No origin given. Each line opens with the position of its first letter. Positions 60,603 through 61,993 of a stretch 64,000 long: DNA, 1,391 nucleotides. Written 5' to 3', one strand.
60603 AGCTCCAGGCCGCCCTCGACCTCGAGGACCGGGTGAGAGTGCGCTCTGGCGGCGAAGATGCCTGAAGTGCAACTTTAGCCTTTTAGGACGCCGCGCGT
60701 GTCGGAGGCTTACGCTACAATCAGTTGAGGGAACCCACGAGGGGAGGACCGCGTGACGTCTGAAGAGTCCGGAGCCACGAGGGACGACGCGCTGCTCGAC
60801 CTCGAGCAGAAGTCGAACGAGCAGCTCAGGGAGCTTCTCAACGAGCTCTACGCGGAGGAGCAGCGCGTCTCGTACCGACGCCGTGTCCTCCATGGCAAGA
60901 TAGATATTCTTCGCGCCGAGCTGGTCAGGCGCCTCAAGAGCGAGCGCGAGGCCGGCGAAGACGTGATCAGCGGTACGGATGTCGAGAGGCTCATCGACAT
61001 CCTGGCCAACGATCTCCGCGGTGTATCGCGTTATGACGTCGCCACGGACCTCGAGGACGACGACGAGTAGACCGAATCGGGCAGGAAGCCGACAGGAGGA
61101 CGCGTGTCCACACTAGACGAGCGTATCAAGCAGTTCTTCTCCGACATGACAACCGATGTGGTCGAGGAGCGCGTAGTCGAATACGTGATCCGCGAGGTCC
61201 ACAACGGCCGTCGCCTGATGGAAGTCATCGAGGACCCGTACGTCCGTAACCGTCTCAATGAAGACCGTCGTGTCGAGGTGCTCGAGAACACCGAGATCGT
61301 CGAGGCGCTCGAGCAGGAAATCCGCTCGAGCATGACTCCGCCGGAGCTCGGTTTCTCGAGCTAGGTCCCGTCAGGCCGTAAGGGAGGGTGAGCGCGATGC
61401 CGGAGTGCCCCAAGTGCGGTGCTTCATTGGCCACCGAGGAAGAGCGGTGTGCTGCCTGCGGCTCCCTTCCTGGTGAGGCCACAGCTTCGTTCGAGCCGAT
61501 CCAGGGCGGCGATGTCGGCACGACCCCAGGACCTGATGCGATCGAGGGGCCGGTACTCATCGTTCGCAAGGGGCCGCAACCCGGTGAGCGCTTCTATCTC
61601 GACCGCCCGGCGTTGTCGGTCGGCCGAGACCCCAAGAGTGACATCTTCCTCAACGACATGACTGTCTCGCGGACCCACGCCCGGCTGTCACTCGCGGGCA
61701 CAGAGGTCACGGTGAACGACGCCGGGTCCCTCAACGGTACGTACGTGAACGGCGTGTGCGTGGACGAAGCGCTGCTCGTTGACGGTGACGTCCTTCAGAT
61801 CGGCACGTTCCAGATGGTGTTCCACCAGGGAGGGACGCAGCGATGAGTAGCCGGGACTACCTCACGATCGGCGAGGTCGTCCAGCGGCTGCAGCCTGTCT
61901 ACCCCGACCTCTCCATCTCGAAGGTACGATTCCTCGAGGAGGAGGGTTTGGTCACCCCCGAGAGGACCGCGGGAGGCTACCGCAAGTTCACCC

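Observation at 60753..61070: Single-motif RsiG-like protein: candidate c-di-GMP-binding anti-sigma factor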

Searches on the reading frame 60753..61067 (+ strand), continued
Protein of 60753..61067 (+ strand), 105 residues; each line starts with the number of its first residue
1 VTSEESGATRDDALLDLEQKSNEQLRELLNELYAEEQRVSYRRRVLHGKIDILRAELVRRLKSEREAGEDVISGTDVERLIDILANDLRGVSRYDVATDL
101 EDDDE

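Call 56: find_encoding_contigs(protein=P0194, flank=8000, max_places=2)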
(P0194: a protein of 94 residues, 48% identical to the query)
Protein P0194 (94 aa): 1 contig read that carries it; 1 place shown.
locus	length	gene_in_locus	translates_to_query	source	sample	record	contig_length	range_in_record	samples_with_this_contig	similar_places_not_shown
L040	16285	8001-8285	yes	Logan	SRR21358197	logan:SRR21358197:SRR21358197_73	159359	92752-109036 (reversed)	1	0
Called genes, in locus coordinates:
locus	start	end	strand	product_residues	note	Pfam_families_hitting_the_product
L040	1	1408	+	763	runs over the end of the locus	PF17764:PriA_3primeBD, PF00270:DEAD, PF04851:ResIII, PF18319:Zn_ribbon_PriA, PF00271:Helicase_C, PF18074:PriA_C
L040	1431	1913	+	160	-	PF01327:Pep_deformylase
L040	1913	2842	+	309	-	PF00551:Formyl_trans_N, PF02911:Formyl_trans_C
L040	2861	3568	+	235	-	PF04298:Zn_peptidase_2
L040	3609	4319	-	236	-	PF04493:Endonuclease_5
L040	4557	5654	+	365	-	PF00383:dCMP_cyt_deam_1, PF14437:MafB19-deam, PF01872:RibD_C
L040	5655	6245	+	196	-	PF00677:Lum_binding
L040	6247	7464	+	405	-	PF00926:DHBP_synthase, PF00925:GTP_cyclohydro2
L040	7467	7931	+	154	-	PF00885:DMRL_synthase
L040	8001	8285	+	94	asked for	PF22802:RsiG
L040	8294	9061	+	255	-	PF01522:Polysacc_deac_1, PF03065:Glyco_hydro_57 (faint)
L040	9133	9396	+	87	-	-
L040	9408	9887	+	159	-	PF16697:Yop-YscD_cpl, PF00498:FHA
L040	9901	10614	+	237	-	PF13411:MerR_1, PF00376:MerR (weak), PF28507:Rv1828_C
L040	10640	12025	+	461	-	PF02900:LigB, PF01871:AMMECR1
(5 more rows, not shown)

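Call 57: find_encoding_contigs(protein=P0125, flank=8000, max_places=2)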
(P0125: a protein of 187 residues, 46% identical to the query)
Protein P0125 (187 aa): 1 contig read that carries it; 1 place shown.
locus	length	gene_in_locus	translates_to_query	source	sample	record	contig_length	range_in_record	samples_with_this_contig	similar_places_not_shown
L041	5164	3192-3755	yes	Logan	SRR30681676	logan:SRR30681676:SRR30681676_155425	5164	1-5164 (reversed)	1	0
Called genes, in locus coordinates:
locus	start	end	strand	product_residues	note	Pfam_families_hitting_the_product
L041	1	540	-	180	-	?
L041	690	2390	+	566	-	PF00587:tRNA-synt_2b, PF04073:tRNA_edit, PF03129:HGTP_anticodon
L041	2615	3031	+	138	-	PF01066:CDP-OH_P_transf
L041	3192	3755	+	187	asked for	PF22802:RsiG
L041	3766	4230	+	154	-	PF12773:DZR (weak), PF13240:Zn_Ribbon_1 (weak), PF24463:DUF7577 (faint), PF16697:Yop-YscD_cpl, PF00498:FHA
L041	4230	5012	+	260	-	PF00376:MerR, PF13411:MerR_1, PF13591:MerR_2 (faint), PF28507:Rv1828_C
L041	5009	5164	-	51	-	?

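Call 61: fold_search(model_id=the predicted structure, library=pdb)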
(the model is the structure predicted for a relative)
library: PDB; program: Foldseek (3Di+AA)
matches with E <= 10: 4; with E <= 0.001: 0
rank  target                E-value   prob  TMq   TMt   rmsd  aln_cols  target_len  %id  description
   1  1y47_A                7.0e+00  0.08  0.23  0.40   3.8        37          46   24  Structural studies of designed alpha-helical hairpins (released 2005-03-22)
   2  8yjh_D                8.1e+00  0.05  0.19  0.06  10.4        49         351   18  Structure of the human endogenous PCNA-FEN1 complex - State A (released 2024-12-04)
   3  6zff_B                8.7e+00  0.07  0.35  0.30   6.7        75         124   20  Pyrococcus furiosus Rad50 coiled coils in rod configuration (released 2020-07-08)
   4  9flg_MODEL_1_A        9.3e+00  0.08  0.31  0.24  10.2        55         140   24  Solution NMR structure of the Delta60 domain of the hepatitis delta virus small antigen SHDAg (released 2025-04-16)

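Call 64: find_encoding_contigs(protein=P0238, flank=8000, max_places=2)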
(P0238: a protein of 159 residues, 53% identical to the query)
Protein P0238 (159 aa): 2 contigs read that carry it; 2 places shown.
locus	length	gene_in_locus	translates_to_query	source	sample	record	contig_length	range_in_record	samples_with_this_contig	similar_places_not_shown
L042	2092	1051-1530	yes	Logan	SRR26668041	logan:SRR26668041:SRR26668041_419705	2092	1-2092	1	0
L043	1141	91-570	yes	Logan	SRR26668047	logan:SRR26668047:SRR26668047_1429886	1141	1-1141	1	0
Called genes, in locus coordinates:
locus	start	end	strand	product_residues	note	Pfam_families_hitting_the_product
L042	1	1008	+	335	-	?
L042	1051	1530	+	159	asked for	PF22802:RsiG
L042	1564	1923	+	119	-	PF00072:Response_reg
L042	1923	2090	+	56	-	?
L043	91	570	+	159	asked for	PF22802:RsiG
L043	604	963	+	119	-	PF00072:Response_reg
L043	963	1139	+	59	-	?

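Call 65: find_encoding_contigs(protein=P0239, flank=8000, max_places=2)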
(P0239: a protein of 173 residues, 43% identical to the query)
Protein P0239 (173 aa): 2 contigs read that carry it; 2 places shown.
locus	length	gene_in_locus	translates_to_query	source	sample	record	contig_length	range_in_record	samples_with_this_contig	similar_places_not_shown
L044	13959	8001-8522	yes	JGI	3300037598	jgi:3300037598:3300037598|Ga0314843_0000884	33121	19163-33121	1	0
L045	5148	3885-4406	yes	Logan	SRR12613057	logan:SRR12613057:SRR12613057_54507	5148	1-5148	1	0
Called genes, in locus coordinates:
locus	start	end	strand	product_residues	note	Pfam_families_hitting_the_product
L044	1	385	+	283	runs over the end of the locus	PF00701:DHDPS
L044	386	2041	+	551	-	PF00753:Lactamase_B, PF23023:Anti-Pycsar_Apyc1 (faint), PF12706:Lactamase_B_2, PF22505:RNase_J_b_CASP, PF07521:RMMBL, PF17770:RNase_J_C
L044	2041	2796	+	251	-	PF02673:BacA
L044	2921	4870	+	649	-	PF13491:FtsK_4TM, PF01935:DUF87 (faint), PF17854:FtsK_alpha, PF01580:FtsK_SpoIIIE, PF09397:FtsK_gamma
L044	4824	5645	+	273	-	PF12844:HTH_19, PF13413:HTH_25, PF13464:RodZ_C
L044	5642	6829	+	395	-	PF02749:QRPTase_N, PF01729:QRPTase_C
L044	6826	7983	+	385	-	PF00768:Peptidase_S11, PF13354:Beta-lactamase2 (weak), PF07943:PBP5_C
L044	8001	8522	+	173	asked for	PF22802:RsiG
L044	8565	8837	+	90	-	-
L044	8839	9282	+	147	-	PF16697:Yop-YscD_cpl, PF00498:FHA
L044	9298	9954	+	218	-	PF00376:MerR (weak), PF13411:MerR_1, PF13591:MerR_2 (faint), PF28507:Rv1828_C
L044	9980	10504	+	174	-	PF01927:Mut7-C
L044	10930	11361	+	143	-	-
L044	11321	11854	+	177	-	PF00156:Pribosyltran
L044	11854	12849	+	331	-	PF07885:Ion_trans_2, PF02254:TrkA_N, PF02080:TrkA_C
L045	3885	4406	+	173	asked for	PF22802:RsiG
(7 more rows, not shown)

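Call 66: find_encoding_contigs(protein=P0263, flank=8000, max_places=2)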
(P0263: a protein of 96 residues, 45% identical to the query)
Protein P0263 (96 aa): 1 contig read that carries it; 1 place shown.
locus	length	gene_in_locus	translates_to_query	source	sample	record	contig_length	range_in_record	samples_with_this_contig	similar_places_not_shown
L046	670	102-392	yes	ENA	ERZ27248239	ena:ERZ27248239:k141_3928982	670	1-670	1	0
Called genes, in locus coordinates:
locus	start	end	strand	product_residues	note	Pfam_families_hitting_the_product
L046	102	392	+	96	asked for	PF22802:RsiG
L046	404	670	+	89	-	?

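Call 87: find_related_loci(query=A4, collection=metagenome_contigs, flank=5000)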
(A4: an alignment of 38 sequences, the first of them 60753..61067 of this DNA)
Query A4 (105 aa) in metagenome_contigs; peptide patterns used: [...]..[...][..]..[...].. (x = any residue, [..] = any of these).
600 stretches matched a pattern (row limit reached: there are more); 589 encode a relative of the query (tblastn E <= 1e-3); the best 80 are kept; 80 distinct loci.
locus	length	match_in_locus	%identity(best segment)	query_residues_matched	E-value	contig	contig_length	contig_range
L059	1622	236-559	75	2-103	2e-45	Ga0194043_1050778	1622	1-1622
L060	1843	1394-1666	82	10-100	1e-44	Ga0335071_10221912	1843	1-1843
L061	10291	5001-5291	78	1-99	4e-43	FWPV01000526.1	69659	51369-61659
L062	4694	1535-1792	87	9-94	8e-43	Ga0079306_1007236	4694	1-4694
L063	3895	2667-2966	67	1-103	5e-40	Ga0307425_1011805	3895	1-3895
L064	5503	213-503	70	8-104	4e-40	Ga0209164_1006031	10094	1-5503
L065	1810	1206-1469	72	11-98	3e-37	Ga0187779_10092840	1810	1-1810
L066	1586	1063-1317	76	13-97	3e-37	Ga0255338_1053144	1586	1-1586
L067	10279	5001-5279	81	13-105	1e-36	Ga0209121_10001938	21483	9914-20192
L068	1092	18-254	70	11-89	2e-32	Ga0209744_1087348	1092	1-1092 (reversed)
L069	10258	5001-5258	62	12-97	3e-31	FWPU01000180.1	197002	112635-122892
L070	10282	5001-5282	60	11-104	1e-30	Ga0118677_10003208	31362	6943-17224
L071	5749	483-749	63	4-92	1e-29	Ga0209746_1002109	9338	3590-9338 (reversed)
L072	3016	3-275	58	13-103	3e-28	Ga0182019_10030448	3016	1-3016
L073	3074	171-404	62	14-91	2e-27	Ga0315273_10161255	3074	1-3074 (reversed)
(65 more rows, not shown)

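Call 88: predict_structure(alignment_id=A3)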
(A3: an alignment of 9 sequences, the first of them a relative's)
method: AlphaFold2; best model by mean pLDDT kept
length: 187 residues; sequences in the alignment: 9
mean_pLDDT: 74.4   pTM: 0.58
mean pLDDT of the five models: 74.4, 73.4, 72.3, 71.1, 70.5
residues with pLDDT >= 90: 64; 70-90: 49; 50-70: 44; < 50: 30
segments of 3 or more residues with pLDDT < 50: 80-99, 179-187
pLDDT, mean of each block of 10 residues (from residue 1): 73 92 93 90 90 83 67 58 38 43 80 90 92 94 91 68 63 58 41
secondary structure, 60 per line:
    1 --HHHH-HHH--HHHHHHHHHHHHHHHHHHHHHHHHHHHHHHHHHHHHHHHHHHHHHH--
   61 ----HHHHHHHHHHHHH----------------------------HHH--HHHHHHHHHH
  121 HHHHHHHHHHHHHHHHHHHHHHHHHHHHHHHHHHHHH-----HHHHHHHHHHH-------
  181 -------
elements in order: H3-6 H13-58 H65-77 H111-157 H163-173

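Call 92: search_protein_families(library=ncbifam, proteins=[L069:7657-8250:+, L069:8289-8726:+, L069:6944-7270:+, L069:8730-9395:+], max_evalue=0.001)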
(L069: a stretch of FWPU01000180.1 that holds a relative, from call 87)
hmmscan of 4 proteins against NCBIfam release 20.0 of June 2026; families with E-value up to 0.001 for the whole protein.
L069:7657-8250:+ (198 aa): 101 families (the best 25 are shown)
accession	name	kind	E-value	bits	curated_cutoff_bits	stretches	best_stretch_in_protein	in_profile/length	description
NF007223.0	PRK09641.1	equivalog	3.8e-41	141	209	1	21-190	7-184/187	RNA polymerase sigma factor SigW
NF008888.0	PRK11922.1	equivalog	1.5e-39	136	204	1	9-191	7-197/231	RNA polymerase sigma factor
NF004113.0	PRK05602.1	equivalog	8e-37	126.9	208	1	8-195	21-206/211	RNA polymerase sigma factor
TIGR02948.1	SigW_bacill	equivalog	5.4e-36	124.4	243.1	1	21-190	7-184/187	RNA polymerase sigma factor SigW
TIGR02937.1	sigma70-ECF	superfamily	5.4e-35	120.5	42.9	1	33-190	2-165/165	sigma-70 family RNA polymerase sigma factor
NF009166.1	PRK12513.1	equivalog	8.8e-34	116.9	206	1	13-192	3-188/193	RNA polymerase sigma factor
NF007225.0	PRK09643.1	equivalog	1.8e-33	115.9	190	1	10-192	5-184/204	RNA polymerase sigma factor SigM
NF009176.0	PRK12524.1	equivalog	2.9e-32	112.1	264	1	14-193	8-187/196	RNA polymerase sigma factor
TIGR02939.1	RpoE_Sigma70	equivalog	4e-32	111.8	236.15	1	16-188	4-184/190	RNA polymerase sigma factor RpoE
NF009171.0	PRK12518.1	equivalog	5.1e-32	111.2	208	1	12-191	7-185/191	RNA polymerase sigma factor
NF007229.0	PRK09647.1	equivalog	5.1e-31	107.7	265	1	22-191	34-203/220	RNA polymerase sigma factor SigE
TIGR02983.1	SigE-fam_strep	subfamily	3.5e-29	101.8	141.55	1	29-191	3-159/162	SigE family RNA polymerase sigma factor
NF006930.0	PRK09415.1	subfamily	1.1e-28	100.2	198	1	29-191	13-176/179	RNA polymerase factor sigma C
NF058625.1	sigma_PG0214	equivalog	3.6e-27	95.1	130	1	31-191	3-162/170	GFO_1088 family ECF-type sigma factor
NF009190.0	PRK12538.1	equivalog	4.4e-26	92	303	1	18-196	49-225/233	RNA polymerase sigma factor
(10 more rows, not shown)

L069:8289-8726:+ (146 aa): 0 families

L069:6944-7270:+ (109 aa): 23 families
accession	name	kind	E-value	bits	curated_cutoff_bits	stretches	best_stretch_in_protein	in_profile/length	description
NF009154.0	PRK12497.3-3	equivalog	1e-33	115.9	109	1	7-98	16-107/123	YraN family protein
NF009150.0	PRK12497.1-3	equivalog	3.5e-26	91.6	81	1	6-109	11-117/118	YraN family protein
NF011268.0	PRK14675.1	equivalog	1.7e-24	86.2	180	1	7-109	16-123/127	hypothetical protein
NF009151.0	PRK12497.1-5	equivalog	4.6e-23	81.9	124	1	7-109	20-122/126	YraN family protein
NF011270.0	PRK14677.1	equivalog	2.5e-22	79.2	124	1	1-107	1-104/108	hypothetical protein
NF009152.0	PRK12497.2-4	equivalog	1.5e-21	76.6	111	1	6-107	13-111/114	YraN family protein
NF011274.0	PRK14681.1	equivalog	4.1e-21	75.4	207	1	8-109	50-158/158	hypothetical protein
NF011273.0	PRK14680.1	equivalog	8.3e-21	74.3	199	1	7-109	12-118/134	hypothetical protein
TIGR00252.1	TIGR00252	hypoth_equivalog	3.1e-19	69.1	69.05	1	7-98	13-106/123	YraN family protein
NF009153.0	PRK12497.3-1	equivalog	6.8e-19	68.3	171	1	8-100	17-111/125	YraN family protein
NF011271.0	PRK14678.1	equivalog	1.6e-17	63.6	172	1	7-98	12-101/120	hypothetical protein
NF011275.0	PRK14682.1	equivalog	2.5e-16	60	203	1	7-109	10-114/117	hypothetical protein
NF011280.0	PRK14688.1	equivalog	5.1e-16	58.8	230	1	7-98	12-103/121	hypothetical protein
NF011277.0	PRK14684.1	equivalog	1.4e-15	57.4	199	1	8-108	13-115/120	hypothetical protein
NF011267.0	PRK14674.1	equivalog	3e-15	56.5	232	1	7-98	11-103/133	hypothetical protein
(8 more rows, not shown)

L069:8730-9395:+ (222 aa): 0 families

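Call 97: fold_search(model_id=the predicted structure, library=pdb)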
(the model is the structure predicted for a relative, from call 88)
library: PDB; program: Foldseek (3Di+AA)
matches with E <= 10: 249; with E <= 0.001: 0
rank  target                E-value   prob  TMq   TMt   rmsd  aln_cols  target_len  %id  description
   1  6pfv_T                4.7e-03  1.00  0.48  0.54   7.7       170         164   28  Structure of S. venezuelae RisG-WhiG-c-di-GMP complex: orthorhombic crystal form (released 2019-11-13)
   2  6pfv_B                4.9e-03  1.00  0.52  0.59   7.5       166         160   31  Structure of S. venezuelae RisG-WhiG-c-di-GMP complex: orthorhombic crystal form (released 2019-11-13)
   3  6pfv_E                1.2e-02  1.00  0.49  0.56   7.6       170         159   30  Structure of S. venezuelae RisG-WhiG-c-di-GMP complex: orthorhombic crystal form (released 2019-11-13)
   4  6pfj_T                1.7e-02  1.00  0.46  0.56   7.1       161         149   31  Structure of S. venezuelae RsiG-WhiG-(ci-di-GMP) complex, P64 crystal form (released 2019-11-13)
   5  8cqn_A                4.1e-01  0.41  0.24  0.25  12.8       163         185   15  Crystal structure of Borrelia burgdorferi paralogous family 12 outer surface protein BBK01 (released 2024-03-13)
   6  9ftl_a                5.8e-01  0.35  0.26  0.28   9.0       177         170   10  Asgard ESCRT-IIIB filament structure (released 2025-04-16)
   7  8cqn_B                5.8e-01  0.35  0.26  0.26  12.8       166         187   16  Crystal structure of Borrelia burgdorferi paralogous family 12 outer surface protein BBK01 (released 2024-03-13)
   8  8cqo_A                6.5e-01  0.28  0.25  0.25  12.7       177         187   15  Crystal structure of Borrelia burgdorferi paralogous family 12 outer surface protein BBK01 (Se-Met data) (released 2024-03-13)
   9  6zff_B                7.7e-01  0.94  0.44  0.65   8.8       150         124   15  Pyrococcus furiosus Rad50 coiled coils in rod configuration (released 2020-07-08)
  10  6zff_A                7.7e-01  0.92  0.43  0.62   8.8       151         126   16  Pyrococcus furiosus Rad50 coiled coils in rod configuration (released 2020-07-08)
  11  2v0o_B                8.6e-01  0.20  0.25  0.18  25.4       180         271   13  FCHO2 F-BAR domain (released 2007-06-26)
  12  9fqr_FA               8.6e-01  0.16  0.27  0.18  32.7       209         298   15  96-nm repeat of axonemal doublet microtubules from bovine sperm (released 2025-03-26)
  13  8cvi_A                1.0e+00  0.16  0.28  0.21  13.3       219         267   13  Cryo-EM structure of the supercoiled EPEC H6 flagellar filament core Curly I waveform (released 2022-09-07)
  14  5fd9                  1.3e+00  0.15  0.22  0.29   9.5       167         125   10  X-ray Crystal Structure of ESCRT-III Snf7 core domain (conformation B) (released 2015-12-30)
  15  3vr5_G                1.4e+00  0.13  0.25  0.28  17.1       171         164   15  Crystal structure of nucleotide-free Enterococcus hirae V1-ATPase [eV1(L)] (released 2013-01-16)
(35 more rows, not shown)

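Call 103: find_encoding_contigs(protein=P0229, flank=6000, max_places=2)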
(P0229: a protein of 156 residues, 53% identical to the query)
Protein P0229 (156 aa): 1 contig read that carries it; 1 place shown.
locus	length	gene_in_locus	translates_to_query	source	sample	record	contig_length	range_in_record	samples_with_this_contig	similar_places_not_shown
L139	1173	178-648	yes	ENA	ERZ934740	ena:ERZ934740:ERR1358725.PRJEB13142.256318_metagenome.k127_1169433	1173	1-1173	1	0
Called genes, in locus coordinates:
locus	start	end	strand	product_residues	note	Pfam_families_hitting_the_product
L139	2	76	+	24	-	?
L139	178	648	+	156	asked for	PF22802:RsiG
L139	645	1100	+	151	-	PF13240:Zn_Ribbon_1, PF12773:DZR (faint), PF16697:Yop-YscD_cpl, PF00498:FHA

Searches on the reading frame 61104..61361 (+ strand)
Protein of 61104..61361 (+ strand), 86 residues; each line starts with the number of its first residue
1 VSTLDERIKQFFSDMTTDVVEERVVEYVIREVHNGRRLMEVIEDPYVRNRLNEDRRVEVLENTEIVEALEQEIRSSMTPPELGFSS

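Call 3: search_protein_families(library=pfam, proteins=[window:61104-61361:+], max_evalue=1)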
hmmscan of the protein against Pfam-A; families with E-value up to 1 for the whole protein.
window:61104-61361:+ (86 aa): 1 family
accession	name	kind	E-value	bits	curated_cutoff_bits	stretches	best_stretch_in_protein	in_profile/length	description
PF16094.10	PAC1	-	0.26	10.8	28.4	1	36-71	23-58/283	Proteasome assembly chaperone 4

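Call 4: search_protein_families(library=ncbifam, proteins=[window:61104-61361:+], max_evalue=1)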
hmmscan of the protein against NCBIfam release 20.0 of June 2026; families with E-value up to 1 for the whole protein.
window:61104-61361:+ (86 aa): 0 families

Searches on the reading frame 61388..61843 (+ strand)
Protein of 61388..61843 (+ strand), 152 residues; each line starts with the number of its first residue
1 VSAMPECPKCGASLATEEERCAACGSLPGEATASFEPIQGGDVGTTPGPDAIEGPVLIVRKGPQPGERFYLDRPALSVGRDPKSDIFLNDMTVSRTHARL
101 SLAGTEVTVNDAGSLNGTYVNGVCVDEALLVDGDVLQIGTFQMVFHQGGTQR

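Call 3: search_protein_families(library=pfam, proteins=[window:61388-61843:+], max_evalue=1)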
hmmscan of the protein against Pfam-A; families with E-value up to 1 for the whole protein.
window:61388-61843:+ (152 aa): 8 families
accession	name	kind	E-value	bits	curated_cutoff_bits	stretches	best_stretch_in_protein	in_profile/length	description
PF16697.10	Yop-YscD_cpl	-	4.9e-19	68.8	33.2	1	61-146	4-91/94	Inner membrane component of T3SS, cytoplasmic domain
PF00498.31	FHA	-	9.8e-18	64.8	20.7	1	77-139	2-67/67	FHA domain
PF13248.11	Zn_ribbon_3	-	0.00028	20.7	27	1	6-26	4-24/26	zinc-ribbon domain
PF13240.11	Zn_Ribbon_1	-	0.0013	18.9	25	1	7-26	2-21/23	zinc-ribbon domain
PF12773.13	DZR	-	0.0058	17.2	27.3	1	7-25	27-45/45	Double zinc ribbon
PF18912.6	DZR_2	-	0.14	12.4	27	1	6-24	9-27/56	Double zinc ribbon domain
PF18551.6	TackOD1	-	0.24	11.3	32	1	6-45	76-115/188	Thaumarchaeal output domain 1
PF17848.7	Zn_ribbon_ACC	-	0.68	10.6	24.5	0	7-17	4-14/26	Acetyl-CoA carboxylase zinc finger domain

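Call 4: search_protein_families(library=ncbifam, proteins=[window:61388-61843:+], max_evalue=1)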
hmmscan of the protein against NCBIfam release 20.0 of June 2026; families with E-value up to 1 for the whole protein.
window:61388-61843:+ (152 aa): 13 families
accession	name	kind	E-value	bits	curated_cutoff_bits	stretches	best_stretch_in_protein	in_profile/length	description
NF041660.2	oxygluDhInhib_OdhI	equivalog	8.5e-32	109.8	200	1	55-147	37-129/130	oxoglutarate dehydrogenase inhibitor Odhl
NF049868.1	FhaB_Rv0019c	equivalog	2.4e-15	57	125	1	56-139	68-152/158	FHA domain-containing protein FhaB/FipA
NF052573.1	HisKinEspAMyxo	equivalog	3.3e-13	48.6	1400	1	66-142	38-115/755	serine histidine kinase EspA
NF033760.1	gliding_GltG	equivalog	1e-08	34.2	650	1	72-144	22-95/650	adventurous gliding motility protein GltG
NF052403.1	ESX1TransRegEspM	equivalog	4e-05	22.6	550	1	53-139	9-93/367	ESX-1 type VII secretion system transcriptional regulator EspM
TIGR03354.1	VI_FHA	hypoth_equivalog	4.2e-05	23.5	120.25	1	71-143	21-99/420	type VI secretion system-associated FHA domain protein TagH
TIGR02500.1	type_III_yscD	equivalog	0.0003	19.9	86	1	61-113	7-59/413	type III secretion system inner membrane ring subunit SctD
NF001669.0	PRK00432.1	equivalog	0.057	13.4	54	1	6-25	28-47/58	30S ribosomal protein S27ae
NF003214.0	PRK04179.1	equivalog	0.079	12.9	71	1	6-25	19-39/62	50S ribosomal protein L37e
NF053815.1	teico_TcaA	equivalog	0.16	10.7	550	1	4-26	1-23/463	membrane-associated protein TcaA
NF051898.1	MBSP1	equivalog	0.38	10.2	320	1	4-25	50-71/289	biosurfactant protein 1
NF049953.1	ribbon_DG_selen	exception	0.55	10.1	130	1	6-25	149-168/172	zinc ribbon-containing (seleno)protein DG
NF033497.1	rubre_like_arch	subfamily_domain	0.62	9.8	32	0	6-25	2-23/34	rubrerythrin-like domain-containing protein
